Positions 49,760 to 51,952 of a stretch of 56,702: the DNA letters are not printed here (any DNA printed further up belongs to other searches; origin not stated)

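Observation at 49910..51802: Baseplate XkdQ-like protein fused to an NlpC/P60 peptidase: virion-associated peptidoglycan hydrolase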

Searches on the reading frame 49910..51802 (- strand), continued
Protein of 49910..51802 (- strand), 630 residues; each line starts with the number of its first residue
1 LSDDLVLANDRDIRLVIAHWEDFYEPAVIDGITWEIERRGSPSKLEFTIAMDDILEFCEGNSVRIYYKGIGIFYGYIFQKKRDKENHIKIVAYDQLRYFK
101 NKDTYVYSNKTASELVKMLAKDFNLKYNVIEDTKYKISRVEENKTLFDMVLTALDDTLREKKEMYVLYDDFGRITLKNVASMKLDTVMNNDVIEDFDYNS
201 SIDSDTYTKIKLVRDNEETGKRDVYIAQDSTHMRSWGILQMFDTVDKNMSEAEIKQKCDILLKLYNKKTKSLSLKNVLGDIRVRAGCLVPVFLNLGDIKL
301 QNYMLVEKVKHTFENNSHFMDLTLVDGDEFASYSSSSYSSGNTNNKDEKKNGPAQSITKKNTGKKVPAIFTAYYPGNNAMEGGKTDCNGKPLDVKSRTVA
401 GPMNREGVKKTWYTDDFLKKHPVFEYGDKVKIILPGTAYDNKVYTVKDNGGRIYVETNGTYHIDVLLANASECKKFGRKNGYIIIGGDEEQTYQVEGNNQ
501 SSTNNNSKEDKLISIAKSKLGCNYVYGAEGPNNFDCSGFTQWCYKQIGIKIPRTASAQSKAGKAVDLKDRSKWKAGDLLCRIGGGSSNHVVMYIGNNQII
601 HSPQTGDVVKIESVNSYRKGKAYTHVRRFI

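Call 23: find_homologous_proteins(query=window:49910-51802:-, max_evalue=1e-10)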
Query window:49910-51802:- (630 aa): 633 proteins with E <= 1e-10 among 8000 candidates; the best 120 are listed.
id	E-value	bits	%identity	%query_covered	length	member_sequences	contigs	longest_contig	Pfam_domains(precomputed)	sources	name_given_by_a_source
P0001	0.0e+0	1435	100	100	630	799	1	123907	PF24032.2,PF00877.26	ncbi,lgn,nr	ncbi:TPA: C40 family peptidase [Clostridioides difficile]|nr:C40 family peptidase [Clostridioides di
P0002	0.0e+0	1248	88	100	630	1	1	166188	PF24032.2,PF00877.26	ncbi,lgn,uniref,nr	ncbi:C40 family peptidase [Clostridioides sp. ES-S-0145-01]|uniref:XkdQ/YqbQ family protein n=1 Tax=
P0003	0.0e+0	1247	85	100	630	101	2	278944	PF24032.2,PF00877.26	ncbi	ncbi:cell wall hydrolase [Clostridioides difficile]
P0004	0.0e+0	1224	84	100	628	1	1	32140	PF24032.2,PF00877.26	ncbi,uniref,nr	ncbi:C40 family peptidase [Clostridioides sp. ZZV15-6388]|uniref:XkdQ/YqbQ family protein n=1 Tax=Cl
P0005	0.0e+0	1214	94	89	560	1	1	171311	PF24032.2,PF00877.26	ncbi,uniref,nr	ncbi:NlpC/P60 family protein, partial [Clostridioides sp. ES-S-0048-02]|uniref:XkdQ/YqbQ family prot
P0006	0.0e+0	1206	83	100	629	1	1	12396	PF24032.2,PF00877.26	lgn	-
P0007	0.0e+0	1131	79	100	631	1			PF24032.2,PF00877.26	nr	nr:NlpC/P60 family protein [Clostridioides difficile]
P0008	0.0e+0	1066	99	57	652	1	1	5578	PF24032.2,PF00877.26,PF01832.26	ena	-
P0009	0.0e+0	1059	96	57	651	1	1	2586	PF24032.2,PF00877.26,PF01832.26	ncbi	-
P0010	0.0e+0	1055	95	57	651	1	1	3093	PF24032.2,PF00877.26,PF01832.26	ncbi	-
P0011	0.0e+0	1051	99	57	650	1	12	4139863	PF24032.2,PF00877.26,PF01832.26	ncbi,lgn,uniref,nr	ncbi:NlpC/P60 family protein [Clostridioides difficile]|uniref:C40 family peptidase n=1 Tax=Clostrid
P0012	0.0e+0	1051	95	57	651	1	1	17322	PF24032.2,PF00877.26,PF01832.26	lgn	-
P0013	0.0e+0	1048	96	57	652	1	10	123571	PF24032.2,PF00877.26,PF01832.26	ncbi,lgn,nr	ncbi:NlpC/P60 family protein [Clostridioides difficile]|nr:cell wall hydrolase [Clostridioides diffi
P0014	0.0e+0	1048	99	57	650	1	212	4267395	PF24032.2,PF00877.26,PF01832.26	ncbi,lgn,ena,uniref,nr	ncbi:TPA: C40 family peptidase [Clostridioides difficile]|uniref:C40 family peptidase n=4 Tax=Clostr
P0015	0.0e+0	1046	95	57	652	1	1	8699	PF24032.2,PF00877.26,PF01832.26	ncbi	ncbi:TPA: XkdQ/YqbQ family protein [Clostridioides difficile]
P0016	0.0e+0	1046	99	57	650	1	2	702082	PF24032.2,PF00877.26,PF01832.26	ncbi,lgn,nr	ncbi:C40 family peptidase [Clostridioides difficile]|nr:C40 family peptidase [Clostridioides diffici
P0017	0.0e+0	1046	96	57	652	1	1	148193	PF24032.2,PF00877.26,PF01832.26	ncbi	ncbi:NlpC/P60 family protein [Clostridioides difficile]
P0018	0.0e+0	1045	98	57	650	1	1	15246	PF24032.2,PF00877.26,PF01832.26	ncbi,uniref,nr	ncbi:cell wall hydrolase [Clostridioides difficile]|uniref:C40 family peptidase n=1 Tax=Clostridioid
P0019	0.0e+0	1045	99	57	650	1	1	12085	PF24032.2,PF00877.26,PF01832.26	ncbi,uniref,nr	ncbi:XkdQ/YqbQ family protein [Clostridioides difficile]|uniref:C40 family peptidase n=5 Tax=Clostri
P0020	0.0e+0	1044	98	57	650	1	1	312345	PF24032.2,PF00877.26,PF01832.26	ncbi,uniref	ncbi:C40 family peptidase [Clostridioides difficile]|uniref:C40 family peptidase n=1 Tax=Clostridioi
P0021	0.0e+0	1043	74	100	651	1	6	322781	PF24032.2,PF00877.26,PF01832.26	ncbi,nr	ncbi:C40 family peptidase [Clostridioides difficile]|nr:C40 family peptidase [Clostridioides diffici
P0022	0.0e+0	1043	97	57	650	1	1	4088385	PF24032.2,PF00877.26,PF01832.26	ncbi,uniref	ncbi:XkdQ/YqbQ family protein [Clostridioides difficile]|uniref:C40 family peptidase n=2 Tax=Clostri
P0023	0.0e+0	1042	94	57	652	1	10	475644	PF24032.2,PF00877.26,PF01832.26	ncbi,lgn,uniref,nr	ncbi:TPA: C40 family peptidase [Clostridioides difficile]|uniref:C40 family peptidase n=8 Tax=Clostr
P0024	0.0e+0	1042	96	57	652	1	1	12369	PF24032.2,PF00877.26,PF01832.26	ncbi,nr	ncbi:C40 family peptidase [Clostridioides difficile]|nr:C40 family peptidase [Clostridioides diffici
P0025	0.0e+0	1042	98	57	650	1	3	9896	PF24032.2,PF00877.26,PF01832.26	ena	-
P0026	0.0e+0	1042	97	57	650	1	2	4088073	PF24032.2,PF00877.26,PF01832.26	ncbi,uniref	ncbi:NlpC/P60 family protein [Clostridioides difficile]|uniref:C40 family peptidase n=1 Tax=Clostrid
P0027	0.0e+0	1041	96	57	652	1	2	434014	PF24032.2,PF00877.26,PF01832.26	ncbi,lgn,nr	ncbi:TPA: C40 family peptidase [Clostridioides difficile]|nr:C40 family peptidase [Clostridioides di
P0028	0.0e+0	1041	97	57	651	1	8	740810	PF24032.2,PF00877.26,PF01832.26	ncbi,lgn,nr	ncbi:C40 family peptidase [Clostridioides difficile]|nr:cell wall hydrolase [Clostridioides difficil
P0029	0.0e+0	1041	97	57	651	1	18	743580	PF24032.2,PF00877.26,PF01832.26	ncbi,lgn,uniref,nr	ncbi:C40 family peptidase [Clostridioides difficile]|uniref:C40 family peptidase n=1 Tax=Clostridioi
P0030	0.0e+0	1040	95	57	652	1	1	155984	PF24032.2,PF00877.26,PF01832.26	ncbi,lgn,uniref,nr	ncbi:C40 family peptidase [Clostridioides difficile]|uniref:C40 family peptidase n=1 Tax=Clostridioi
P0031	0.0e+0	1040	98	57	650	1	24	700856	PF24032.2,PF00877.26,PF01832.26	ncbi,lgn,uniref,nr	ncbi:TPA: C40 family peptidase [Clostridioides difficile]|uniref:C40 family peptidase n=1 Tax=Clostr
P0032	0.0e+0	1039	96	57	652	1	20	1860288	PF24032.2,PF00877.26,PF01832.26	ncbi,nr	ncbi:NlpC/P60 family protein [Clostridioides difficile]|nr:C40 family peptidase [Clostridioides diff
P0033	0.0e+0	1039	98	57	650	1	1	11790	PF24032.2,PF00877.26,PF01832.26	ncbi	-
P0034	0.0e+0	1039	73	100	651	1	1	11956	PF24032.2,PF00877.26,PF01832.26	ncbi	ncbi:TPA: NlpC/P60 family protein [Clostridioides difficile]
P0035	0.0e+0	1038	97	57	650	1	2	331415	PF24032.2,PF00877.26,PF01832.26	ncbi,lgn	ncbi:NlpC/P60 family protein [Clostridioides difficile]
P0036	0.0e+0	1038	97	57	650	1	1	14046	PF24032.2,PF00877.26,PF01832.26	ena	-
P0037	0.0e+0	1037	97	57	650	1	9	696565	PF24032.2,PF00877.26,PF01832.26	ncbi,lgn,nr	ncbi:NlpC/P60 family protein [Clostridioides difficile]|nr:C40 family peptidase [Clostridioides diff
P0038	0.0e+0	1037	94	57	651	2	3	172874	PF24032.2,PF00877.26,PF01832.26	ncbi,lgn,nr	ncbi:NlpC/P60 family protein [Clostridioides difficile]|nr:C40 family peptidase [Clostridioides diff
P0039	0.0e+0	1037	96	57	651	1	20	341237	PF24032.2,PF00877.26,PF01832.26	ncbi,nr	ncbi:NlpC/P60 family protein [Clostridioides difficile]|nr:C40 family peptidase [Clostridioides diff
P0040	0.0e+0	1037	96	57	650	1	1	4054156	PF24032.2,PF00877.26,PF01832.26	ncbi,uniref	ncbi:NlpC/P60 family protein [Clostridioides difficile]|uniref:C40 family peptidase n=2 Tax=Clostrid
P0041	0.0e+0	1036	96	57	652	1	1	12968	PF24032.2,PF00877.26,PF01832.26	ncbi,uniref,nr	ncbi:XkdQ/YqbQ family protein [Clostridioides difficile]|uniref:C40 family peptidase n=1 Tax=Clostri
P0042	0.0e+0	1036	97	57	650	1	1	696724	PF24032.2,PF00877.26,PF01832.26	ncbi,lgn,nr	ncbi:C40 family peptidase [Clostridioides difficile]|nr:C40 family peptidase [Clostridioides diffici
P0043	0.0e+0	1035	74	99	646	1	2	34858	PF24032.2,PF00877.26,PF01832.26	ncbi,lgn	-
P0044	0.0e+0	1035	74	100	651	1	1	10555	PF24032.2,PF00877.26,PF01832.26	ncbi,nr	ncbi:C40 family peptidase [Clostridioides difficile]|nr:C40 family peptidase [Clostridioides diffici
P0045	0.0e+0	1034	95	57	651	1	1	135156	PF24032.2,PF00877.26,PF01832.26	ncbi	ncbi:TPA: NlpC/P60 family protein [Clostridioides difficile]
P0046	0.0e+0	1034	96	57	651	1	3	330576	PF24032.2,PF00877.26,PF01832.26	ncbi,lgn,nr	ncbi:XkdQ/YqbQ family protein [Clostridioides difficile]|nr:C40 family peptidase [Clostridioides dif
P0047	0.0e+0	1034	74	100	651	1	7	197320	PF24032.2,PF00877.26,PF01832.26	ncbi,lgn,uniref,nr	ncbi:TPA: NlpC/P60 family protein [Clostridioides difficile]|uniref:XkdQ/YqbQ family protein n=1 Tax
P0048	0.0e+0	1034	74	98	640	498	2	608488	PF24032.2,PF00877.26,PF01832.26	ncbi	ncbi:XkdQ/YqbQ family protein, partial [Clostridioides difficile]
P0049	0.0e+0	1033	96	57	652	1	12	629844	PF24032.2,PF00877.26,PF01832.26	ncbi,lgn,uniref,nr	ncbi:TPA: C40 family peptidase [Clostridioides difficile]|uniref:C40 family peptidase n=1 Tax=Clostr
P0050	0.0e+0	1033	96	57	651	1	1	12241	PF24032.2,PF00877.26,PF01832.26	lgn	-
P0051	0.0e+0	1033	96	57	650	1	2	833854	PF24032.2,PF00877.26,PF01832.26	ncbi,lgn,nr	ncbi:C40 family peptidase [Clostridioides difficile]|nr:C40 family peptidase [Clostridioides diffici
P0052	0.0e+0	1032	96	57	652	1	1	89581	PF24032.2,PF00877.26,PF01832.26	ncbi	ncbi:TPA: XkdQ/YqbQ family protein [Clostridioides difficile]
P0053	0.0e+0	1032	74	100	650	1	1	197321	PF24032.2,PF00877.26,PF01832.26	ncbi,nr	ncbi:NlpC/P60 family protein [Clostridioides difficile]|nr:NlpC/P60 family protein [Clostridioides d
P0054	0.0e+0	1032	96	57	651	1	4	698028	PF24032.2,PF00877.26,PF01832.26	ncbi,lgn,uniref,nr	ncbi:TPA: C40 family peptidase [Clostridioides difficile]|uniref:C40 family peptidase n=1 Tax=Clostr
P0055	0.0e+0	1032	96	57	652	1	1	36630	PF24032.2,PF00877.26,PF01832.26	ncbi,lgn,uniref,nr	ncbi:NlpC/P60 family protein [Clostridioides difficile]|uniref:C40 family peptidase n=1 Tax=Clostrid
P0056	0.0e+0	1031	96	57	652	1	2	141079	PF24032.2,PF00877.26,PF01832.26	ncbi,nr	ncbi:NlpC/P60 family protein [Clostridioides difficile]|nr:NlpC/P60 family protein [Clostridioides d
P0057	0.0e+0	1031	95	57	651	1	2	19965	PF24032.2,PF00877.26,PF01832.26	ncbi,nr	ncbi:TPA: C40 family peptidase [Clostridioides difficile]|nr:C40 family peptidase [Clostridioides di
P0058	0.0e+0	1031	95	57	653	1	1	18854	PF24032.2,PF00877.26,PF01832.26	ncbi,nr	ncbi:TPA: C40 family peptidase [Clostridioides difficile]|nr:C40 family peptidase [Clostridioides di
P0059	0.0e+0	1031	95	57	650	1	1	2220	PF24032.2,PF00877.26,PF01832.26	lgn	-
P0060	0.0e+0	1030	97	57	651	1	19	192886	PF24032.2,PF00877.26,PF01832.26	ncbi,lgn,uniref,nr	ncbi:TPA: cell wall hydrolase [Clostridioides difficile]|uniref:C40 family peptidase n=1 Tax=Clostri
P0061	0.0e+0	1030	73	100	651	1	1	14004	PF24032.2,PF00877.26,PF01832.26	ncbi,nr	ncbi:cell wall hydrolase [Clostridioides difficile]|nr:cell wall hydrolase [Clostridioides difficile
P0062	0.0e+0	1030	84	85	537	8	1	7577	PF24032.2,PF00877.26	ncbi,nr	ncbi:TPA: C40 family peptidase, partial [Clostridioides difficile]|nr:C40 family peptidase [Clostrid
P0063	0.0e+0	1030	96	57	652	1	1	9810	PF24032.2,PF00877.26,PF01832.26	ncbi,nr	ncbi:TPA: C40 family peptidase [Clostridioides difficile]|nr:C40 family peptidase [Clostridioides di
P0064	0.0e+0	1029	96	57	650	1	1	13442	PF24032.2,PF00877.26,PF01832.26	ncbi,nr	ncbi:NlpC/P60 family protein [Clostridioides difficile]|nr:NlpC/P60 family protein [Clostridioides d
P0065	0.0e+0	1029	73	100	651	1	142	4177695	PF24032.2,PF00877.26,PF01832.26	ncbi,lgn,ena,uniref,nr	ncbi:TPA: C40 family peptidase [Clostridioides difficile]|uniref:C40 family peptidase n=4 Tax=Clostr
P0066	0.0e+0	1029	96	57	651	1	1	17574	PF24032.2,PF00877.26,PF01832.26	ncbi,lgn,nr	ncbi:TPA: C40 family peptidase [Clostridioides difficile]|nr:C40 family peptidase [Clostridioides di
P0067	0.0e+0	1028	95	57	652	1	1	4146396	PF24032.2,PF00877.26,PF01832.26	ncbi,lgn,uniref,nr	ncbi:NlpC/P60 family protein [Clostridioides difficile]|uniref:C40 family peptidase n=1 Tax=Clostrid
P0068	0.0e+0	1028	73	100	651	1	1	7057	PF24032.2,PF00877.26,PF01832.26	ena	-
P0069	0.0e+0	1028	94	57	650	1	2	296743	PF24032.2,PF00877.26,PF01832.26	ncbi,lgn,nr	ncbi:TPA: C40 family peptidase [Clostridioides difficile]|nr:C40 family peptidase [Clostridioides di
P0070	0.0e+0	1028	96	57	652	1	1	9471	PF24032.2,PF00877.26,PF01832.26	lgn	-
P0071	0.0e+0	1028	95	57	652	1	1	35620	PF24032.2,PF00877.26,PF01832.26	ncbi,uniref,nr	ncbi:XkdQ/YqbQ family protein [Clostridioides difficile]|uniref:C40 family peptidase n=1 Tax=Clostri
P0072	0.0e+0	1028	95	57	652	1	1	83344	PF24032.2,PF00877.26,PF01832.26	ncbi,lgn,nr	ncbi:C40 family peptidase [Clostridioides difficile]|nr:C40 family peptidase [Clostridioides diffici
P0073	0.0e+0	1028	94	57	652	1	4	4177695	PF24032.2,PF00877.26,PF01832.26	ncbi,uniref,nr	ncbi:NlpC/P60 family protein [Clostridioides difficile]|uniref:XkdQ/YqbQ family protein n=1 Tax=Clos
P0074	0.0e+0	1028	96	57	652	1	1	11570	PF24032.2,PF00877.26,PF01832.26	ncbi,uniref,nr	ncbi:NlpC/P60 family protein [Clostridioides difficile]|uniref:C40 family peptidase n=2 Tax=Clostrid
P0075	0.0e+0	1027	96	57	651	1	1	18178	PF24032.2,PF00877.26,PF01832.26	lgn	-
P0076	0.0e+0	1027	97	57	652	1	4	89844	PF24032.2,PF00877.26,PF01832.26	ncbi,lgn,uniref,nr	ncbi:C40 family peptidase [Clostridioides difficile]|uniref:C40 family peptidase n=1 Tax=Clostridioi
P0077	0.0e+0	1027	94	57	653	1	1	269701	PF24032.2,PF00877.26,PF01832.26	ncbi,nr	ncbi:NlpC/P60 family protein [Clostridioides difficile]|nr:NlpC/P60 family protein [Clostridioides d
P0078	0.0e+0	1027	95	57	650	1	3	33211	PF24032.2,PF00877.26,PF01832.26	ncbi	ncbi:NlpC/P60 family protein [Clostridioides difficile]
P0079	0.0e+0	1027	95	57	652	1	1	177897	PF24032.2,PF00877.26,PF01832.26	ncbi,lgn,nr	ncbi:TPA: C40 family peptidase [Clostridioides difficile]|nr:C40 family peptidase [Clostridioides di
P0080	0.0e+0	1027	94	57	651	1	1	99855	PF24032.2,PF00877.26,PF01832.26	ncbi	ncbi:TPA: NlpC/P60 family protein [Clostridioides difficile]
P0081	0.0e+0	1026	96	57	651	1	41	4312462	PF24032.2,PF00877.26,PF01832.26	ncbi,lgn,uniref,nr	ncbi:XkdQ/YqbQ family protein [Clostridioides difficile]|uniref:C40 family peptidase n=1 Tax=Clostri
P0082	0.0e+0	1026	94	57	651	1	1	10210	PF24032.2,PF00877.26,PF01832.26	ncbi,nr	ncbi:TPA: C40 family peptidase [Clostridioides difficile]|nr:C40 family peptidase [Clostridioides di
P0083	0.0e+0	1026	73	100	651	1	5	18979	PF24032.2,PF00877.26,PF01832.26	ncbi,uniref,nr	ncbi:XkdQ/YqbQ family protein [Clostridioides difficile]|uniref:C40 family peptidase n=1 Tax=Clostri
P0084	0.0e+0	1024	96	57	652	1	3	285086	PF24032.2,PF00877.26,PF01832.26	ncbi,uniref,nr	ncbi:cell wall hydrolase [Clostridioides difficile]|uniref:C40 family peptidase n=2 Tax=Clostridioid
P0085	0.0e+0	1024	95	57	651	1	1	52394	PF24032.2,PF00877.26,PF01832.26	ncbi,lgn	ncbi:TPA: NlpC/P60 family protein [Clostridioides difficile]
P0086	0.0e+0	1024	96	57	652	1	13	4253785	PF24032.2,PF00877.26,PF01832.26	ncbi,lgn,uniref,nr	ncbi:TPA: C40 family peptidase [Clostridioides difficile]|uniref:C40 family peptidase n=1 Tax=Clostr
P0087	0.0e+0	1023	95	57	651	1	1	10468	PF24032.2,PF00877.26,PF01832.26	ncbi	ncbi:NlpC/P60 family protein [Clostridioides difficile]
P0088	0.0e+0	1023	96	57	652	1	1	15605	PF24032.2,PF00877.26,PF01832.26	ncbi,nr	ncbi:C40 family peptidase [Clostridioides difficile]|nr:C40 family peptidase [Clostridioides diffici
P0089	0.0e+0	1022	94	57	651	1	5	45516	PF24032.2,PF00877.26,PF01832.26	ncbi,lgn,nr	ncbi:TPA: C40 family peptidase [Clostridioides difficile]|nr:C40 family peptidase [Clostridioides di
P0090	0.0e+0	1022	94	57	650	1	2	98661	PF24032.2,PF00877.26,PF01832.26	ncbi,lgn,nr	ncbi:TPA: C40 family peptidase [Clostridioides difficile]|nr:C40 family peptidase [Clostridioides di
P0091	0.0e+0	1022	96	57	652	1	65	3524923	PF24032.2,PF00877.26,PF01832.26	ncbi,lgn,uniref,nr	ncbi:TPA: NlpC/P60 family protein [Clostridioides difficile]|uniref:C40 family peptidase n=1 Tax=Clo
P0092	0.0e+0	1022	96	57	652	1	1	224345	PF24032.2,PF00877.26,PF01832.26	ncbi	-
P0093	0.0e+0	1021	94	57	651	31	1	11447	PF24032.2,PF00877.26,PF01832.26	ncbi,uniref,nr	ncbi:cell wall hydrolase [Clostridioides difficile]|uniref:XkdQ/YqbQ family protein n=1 Tax=Clostrid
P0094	0.0e+0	1021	94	57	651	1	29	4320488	PF24032.2,PF00877.26,PF01832.26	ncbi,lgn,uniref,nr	ncbi:cell wall hydrolase [Clostridioides difficile]|uniref:XkdQ/YqbQ family protein n=6 Tax=Clostrid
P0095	0.0e+0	1020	96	57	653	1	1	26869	PF24032.2,PF00877.26,PF01832.26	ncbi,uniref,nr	ncbi:XkdQ/YqbQ family protein [Clostridioides difficile]|uniref:C40 family peptidase n=1 Tax=Clostri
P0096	0.0e+0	1020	94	57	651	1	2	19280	PF24032.2,PF00877.26,PF01832.26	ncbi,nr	ncbi:TPA: C40 family peptidase [Clostridioides difficile]|nr:C40 family peptidase [Clostridioides di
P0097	0.0e+0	1020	94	57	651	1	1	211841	PF24032.2,PF00877.26,PF01832.26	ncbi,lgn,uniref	ncbi:NlpC/P60 family protein [Clostridioides difficile]|uniref:C40 family peptidase n=1 Tax=Clostrid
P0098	0.0e+0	1020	94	57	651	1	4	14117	PF24032.2,PF00877.26,PF01832.26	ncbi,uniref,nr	ncbi:C40 family peptidase [Clostridioides difficile]|uniref:XkdQ/YqbQ family protein n=8 Tax=Clostri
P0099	0.0e+0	1020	95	56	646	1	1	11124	PF24032.2,PF00877.26,PF01832.26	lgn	-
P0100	0.0e+0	1019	96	57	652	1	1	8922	PF24032.2,PF00877.26,PF01832.26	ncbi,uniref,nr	ncbi:mannosyl-glycoendo-beta-N-acetylglucosaminidase family protein [Clostridioides difficile P46]|u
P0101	0.0e+0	1019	95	57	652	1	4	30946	PF24032.2,PF00877.26,PF01832.26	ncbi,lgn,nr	ncbi:TPA: C40 family peptidase [Clostridioides difficile]|nr:C40 family peptidase [Clostridioides di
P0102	0.0e+0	1018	97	57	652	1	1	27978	PF24032.2,PF00877.26,PF01832.26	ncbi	-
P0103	0.0e+0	1018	95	57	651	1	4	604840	PF24032.2,PF00877.26,PF01832.26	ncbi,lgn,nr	ncbi:NlpC/P60 family protein [Clostridioides difficile]|nr:NlpC/P60 family protein [Clostridioides d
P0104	0.0e+0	1018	96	57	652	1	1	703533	PF24032.2,PF00877.26,PF01832.26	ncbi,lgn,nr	ncbi:TPA: C40 family peptidase [Clostridioides difficile]|nr:C40 family peptidase [Clostridioides di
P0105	0.0e+0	1018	94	57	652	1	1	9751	PF24032.2,PF00877.26,PF01832.26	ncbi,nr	ncbi:TPA: C40 family peptidase [Clostridioides difficile]|nr:C40 family peptidase [Clostridioides di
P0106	0.0e+0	1018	96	57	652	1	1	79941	PF24032.2,PF00877.26,PF01832.26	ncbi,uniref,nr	ncbi:Gamma-D-glutamyl-L-lysine endopeptidase [Clostridioides difficile]|uniref:C40 family peptidase 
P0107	0.0e+0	1017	95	57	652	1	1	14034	PF24032.2,PF00877.26,PF01832.26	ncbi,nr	ncbi:C40 family peptidase [Clostridioides difficile]|nr:C40 family peptidase [Clostridioides diffici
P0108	0.0e+0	1017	95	57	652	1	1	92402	PF24032.2,PF00877.26,PF01832.26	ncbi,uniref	uniref:C40 family peptidase n=1 Tax=Clostridioides difficile TaxID=1496 RepID=UPI0031B5EA20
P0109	0.0e+0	1017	96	57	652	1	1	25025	PF24032.2,PF00877.26,PF01832.26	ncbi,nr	ncbi:C40 family peptidase [Clostridioides difficile]|nr:C40 family peptidase [Clostridioides diffici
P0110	0.0e+0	1016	94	57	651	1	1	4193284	PF24032.2,PF00877.26,PF01832.26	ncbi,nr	ncbi:NlpC/P60 family protein [Clostridioides difficile]|nr:NlpC/P60 family protein [Clostridioides d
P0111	0.0e+0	1016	95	57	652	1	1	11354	PF24032.2,PF00877.26,PF01832.26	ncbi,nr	ncbi:C40 family peptidase [Clostridioides difficile]|nr:C40 family peptidase [Clostridioides diffici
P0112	0.0e+0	1016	95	57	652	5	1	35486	PF24032.2,PF00877.26,PF01832.26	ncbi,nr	ncbi:C40 family peptidase [Clostridioides difficile]|nr:C40 family peptidase [Clostridioides diffici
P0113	0.0e+0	1016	94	57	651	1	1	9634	PF24032.2,PF00877.26,PF01832.26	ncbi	ncbi:TPA: NlpC/P60 family protein [Clostridioides difficile]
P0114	0.0e+0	1015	92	57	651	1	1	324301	PF24032.2,PF00877.26,PF01832.26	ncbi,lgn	ncbi:TPA: NlpC/P60 family protein [Clostridioides difficile]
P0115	0.0e+0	1014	96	57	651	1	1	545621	PF24032.2,PF00877.26,PF01832.26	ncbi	ncbi:C40 family peptidase [Clostridioides difficile]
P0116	0.0e+0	1013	94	57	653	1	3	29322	PF24032.2,PF00877.26,PF01832.26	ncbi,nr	ncbi:NlpC/P60 family protein [Clostridioides difficile]|nr:C40 family peptidase [Clostridioides diff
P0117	0.0e+0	1012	94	56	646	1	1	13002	PF24032.2,PF00877.26,PF01832.26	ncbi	-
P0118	0.0e+0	1012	94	57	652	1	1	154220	PF24032.2,PF00877.26,PF01832.26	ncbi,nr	ncbi:C40 family peptidase [Clostridioides difficile]|nr:C40 family peptidase [Clostridioides diffici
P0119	0.0e+0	1011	96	57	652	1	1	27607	PF24032.2,PF00877.26,PF01832.26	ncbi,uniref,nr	ncbi:XkdQ/YqbQ family protein [Clostridioides difficile]|uniref:C40 family peptidase n=1 Tax=Clostri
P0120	0.0e+0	1011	95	57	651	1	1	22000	PF24032.2,PF00877.26,PF01832.26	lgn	-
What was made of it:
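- C. difficile relatives swap in a glucosaminidase (call 23).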
